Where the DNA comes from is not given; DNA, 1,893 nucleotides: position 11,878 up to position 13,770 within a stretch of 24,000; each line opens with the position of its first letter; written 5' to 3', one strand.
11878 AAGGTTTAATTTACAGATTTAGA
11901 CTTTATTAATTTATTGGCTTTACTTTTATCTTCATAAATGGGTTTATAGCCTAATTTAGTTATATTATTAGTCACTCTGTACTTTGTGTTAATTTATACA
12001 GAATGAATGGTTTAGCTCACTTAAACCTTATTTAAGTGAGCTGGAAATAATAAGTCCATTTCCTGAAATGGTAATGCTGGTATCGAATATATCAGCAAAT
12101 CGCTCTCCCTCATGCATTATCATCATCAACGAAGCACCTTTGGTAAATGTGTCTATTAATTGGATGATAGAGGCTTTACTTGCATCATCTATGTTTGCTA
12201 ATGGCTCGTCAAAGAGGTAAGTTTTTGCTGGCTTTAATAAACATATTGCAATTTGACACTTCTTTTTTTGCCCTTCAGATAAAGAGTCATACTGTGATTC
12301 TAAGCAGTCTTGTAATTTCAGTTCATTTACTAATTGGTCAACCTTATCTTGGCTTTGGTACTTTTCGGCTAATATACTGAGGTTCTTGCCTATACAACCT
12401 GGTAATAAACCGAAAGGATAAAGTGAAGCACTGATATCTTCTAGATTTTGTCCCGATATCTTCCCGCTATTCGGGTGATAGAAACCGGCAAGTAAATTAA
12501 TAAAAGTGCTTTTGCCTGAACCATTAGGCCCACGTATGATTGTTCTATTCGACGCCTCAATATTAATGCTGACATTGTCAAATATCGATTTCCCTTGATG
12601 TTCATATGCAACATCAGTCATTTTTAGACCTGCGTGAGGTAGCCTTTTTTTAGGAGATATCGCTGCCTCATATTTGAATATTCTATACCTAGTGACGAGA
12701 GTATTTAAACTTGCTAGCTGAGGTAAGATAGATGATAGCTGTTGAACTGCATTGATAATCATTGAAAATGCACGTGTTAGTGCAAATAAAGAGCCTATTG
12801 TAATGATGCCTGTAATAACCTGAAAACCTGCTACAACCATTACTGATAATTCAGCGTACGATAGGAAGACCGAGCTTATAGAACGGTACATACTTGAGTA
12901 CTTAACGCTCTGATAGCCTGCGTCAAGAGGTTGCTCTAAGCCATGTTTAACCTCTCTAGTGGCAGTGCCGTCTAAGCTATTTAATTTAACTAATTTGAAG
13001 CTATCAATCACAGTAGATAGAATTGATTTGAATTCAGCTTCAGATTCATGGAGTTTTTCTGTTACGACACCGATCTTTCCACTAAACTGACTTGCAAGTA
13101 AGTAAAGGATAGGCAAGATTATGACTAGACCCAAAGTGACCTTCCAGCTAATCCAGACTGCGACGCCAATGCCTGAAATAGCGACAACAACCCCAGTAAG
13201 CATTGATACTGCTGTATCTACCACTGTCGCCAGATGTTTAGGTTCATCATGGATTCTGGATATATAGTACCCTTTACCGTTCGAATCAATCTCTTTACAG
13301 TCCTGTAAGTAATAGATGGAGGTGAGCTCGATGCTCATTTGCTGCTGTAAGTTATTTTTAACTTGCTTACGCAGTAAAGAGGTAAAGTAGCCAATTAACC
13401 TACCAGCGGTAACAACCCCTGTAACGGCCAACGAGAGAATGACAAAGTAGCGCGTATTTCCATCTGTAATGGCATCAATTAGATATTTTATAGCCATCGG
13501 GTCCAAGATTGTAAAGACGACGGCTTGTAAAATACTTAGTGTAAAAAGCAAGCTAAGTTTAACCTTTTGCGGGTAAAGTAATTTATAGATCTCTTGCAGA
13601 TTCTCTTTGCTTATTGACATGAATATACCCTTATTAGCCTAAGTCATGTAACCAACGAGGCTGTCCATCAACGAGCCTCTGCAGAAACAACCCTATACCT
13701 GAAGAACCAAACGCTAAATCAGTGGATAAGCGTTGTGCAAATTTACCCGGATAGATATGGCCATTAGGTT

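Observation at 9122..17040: AHL quorum-sensing module physically coupled to a class III lanthipeptide operon in a gammaproteobacterial island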

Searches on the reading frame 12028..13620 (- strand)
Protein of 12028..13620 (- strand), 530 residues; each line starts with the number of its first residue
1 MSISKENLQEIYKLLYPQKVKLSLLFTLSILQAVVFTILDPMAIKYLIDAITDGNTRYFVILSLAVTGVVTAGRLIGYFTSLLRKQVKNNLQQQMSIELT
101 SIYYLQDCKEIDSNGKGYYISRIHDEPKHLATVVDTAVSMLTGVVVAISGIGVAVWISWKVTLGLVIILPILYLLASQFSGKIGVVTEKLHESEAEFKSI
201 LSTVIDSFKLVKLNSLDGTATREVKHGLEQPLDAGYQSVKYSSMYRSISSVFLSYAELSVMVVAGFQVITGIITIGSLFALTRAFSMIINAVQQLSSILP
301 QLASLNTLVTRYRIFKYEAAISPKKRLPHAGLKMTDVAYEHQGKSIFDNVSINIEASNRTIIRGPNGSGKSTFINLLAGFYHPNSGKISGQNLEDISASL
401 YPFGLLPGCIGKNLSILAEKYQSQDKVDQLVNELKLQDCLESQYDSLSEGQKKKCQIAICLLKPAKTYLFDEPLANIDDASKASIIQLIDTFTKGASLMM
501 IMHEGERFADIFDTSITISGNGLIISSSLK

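Call 4: search_protein_families(library=pfam, proteins=[window:12028-13620:-], max_evalue=0.01)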
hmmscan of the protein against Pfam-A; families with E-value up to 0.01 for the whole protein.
window:12028-13620:- (530 aa): 7 families
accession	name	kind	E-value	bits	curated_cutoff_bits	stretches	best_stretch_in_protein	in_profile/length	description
PF00005.33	ABC_tran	-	5.9e-22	79.2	25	1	348-475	2-137/137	ABC transporter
PF00664.28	ABC_membrane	-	6.3e-18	65.9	28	1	26-292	4-274/274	ABC transporter transmembrane region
PF02463.25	SMC_N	-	1.2e-06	28.6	40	0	444-511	134-205/220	RecF/RecN/SMC N terminal domain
PF13304.12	AAA_21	-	2.5e-06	28.2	27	0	360-379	2-21/304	AAA domain, putative AbiEii toxin, Type IV TA system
PF13555.12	AAA_29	-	5.6e-05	23.3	27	1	347-374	12-39/61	P-loop containing region of AAA domain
PF13476.12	AAA_23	-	0.00059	21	27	1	347-378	10-40/201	AAA domain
PF13175.12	AAA_15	-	0.0048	17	32.1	0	348-483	15-124/374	AAA ATPase domain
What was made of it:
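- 12028..13620 (-): lanT-like ABC exporter of 530 aa, without a peptidase domain. ABC_membrane and ABC_tran domains (call 4).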

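Call 5: search_protein_families(library=ncbifam, proteins=[window:12028-13620:-], max_evalue=0.01)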
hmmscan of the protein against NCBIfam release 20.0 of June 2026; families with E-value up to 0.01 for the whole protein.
window:12028-13620:- (530 aa): 175 families (the best 25 are shown)
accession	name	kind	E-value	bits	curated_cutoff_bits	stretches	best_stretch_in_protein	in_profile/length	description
TIGR02203.1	MsbA_lipidA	equivalog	1.5e-36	126.1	602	1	20-396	14-400/572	lipid A export permease/ATP-binding protein MsbA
NF045998.1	cleave_ABC_plasm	equivalog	1.7e-36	125.8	500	2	9-393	142-531/673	Mbov_0121 family peptidase domain-containing ABC transporter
TIGR03375.1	type_I_sec_LssB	subfamily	8.6e-29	100.3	693.1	2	138-391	266-527/696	type I secretion system permease/ATPase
TIGR02204.1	MsbA_rel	hypoth_equivalog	1.5e-26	93.3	780.4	2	7-396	5-407/576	ABC transporter, permease/ATP-binding protein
TIGR02857.1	CydD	equivalog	1.6e-26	93.3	435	1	323-508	313-520/529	thiol reductant ABC exporter subunit CydD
TIGR00958.1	3a01208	subfamily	1.4e-24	86.3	874.6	1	37-395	177-547/711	antigen peptide transporter 2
TIGR02868.1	CydC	equivalog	1.6e-24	86.5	329.05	1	115-504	108-529/530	thiol reductant ABC exporter subunit CydC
NF008364.0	PRK11160.1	equivalog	1.1e-23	83.7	630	1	141-516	142-545/575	heme ABC transporter ATP-binding protein/permease CydC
NF040873.1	AztA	equivalog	1.6e-23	83.3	220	2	422-512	95-186/191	zinc ABC transporter ATP-binding protein AztA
TIGR01193.1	bacteriocin_ABC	subfamily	1.8e-23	83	523.85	1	4-503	140-667/708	peptide cleavage/export ABC transporter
TIGR01189.1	ccmA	equivalog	5.2e-23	81.7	131.6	1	332-499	1-181/198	heme ABC exporter ATP-binding protein CcmA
NF000355.4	ribo_prot_ABC_F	equivalog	7.6e-23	81.1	380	1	329-506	311-487/499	ribosomal protection-like ABC-F family protein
TIGR03797.1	NHLM_micro_ABC2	equivalog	2e-22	79.5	709.4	1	20-396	136-520/686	NHLP bacteriocin export ABC transporter permease/ATPase subunit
NF008039.0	PRK10771.1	equivalog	4.7e-22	78.5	298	1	332-519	2-204/234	thiamine ABC transporter ATP-binding protein ThiQ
TIGR01277.1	thiQ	equivalog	7.2e-22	78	245.05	2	422-519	104-203/213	thiamine ABC transporter ATP-binding protein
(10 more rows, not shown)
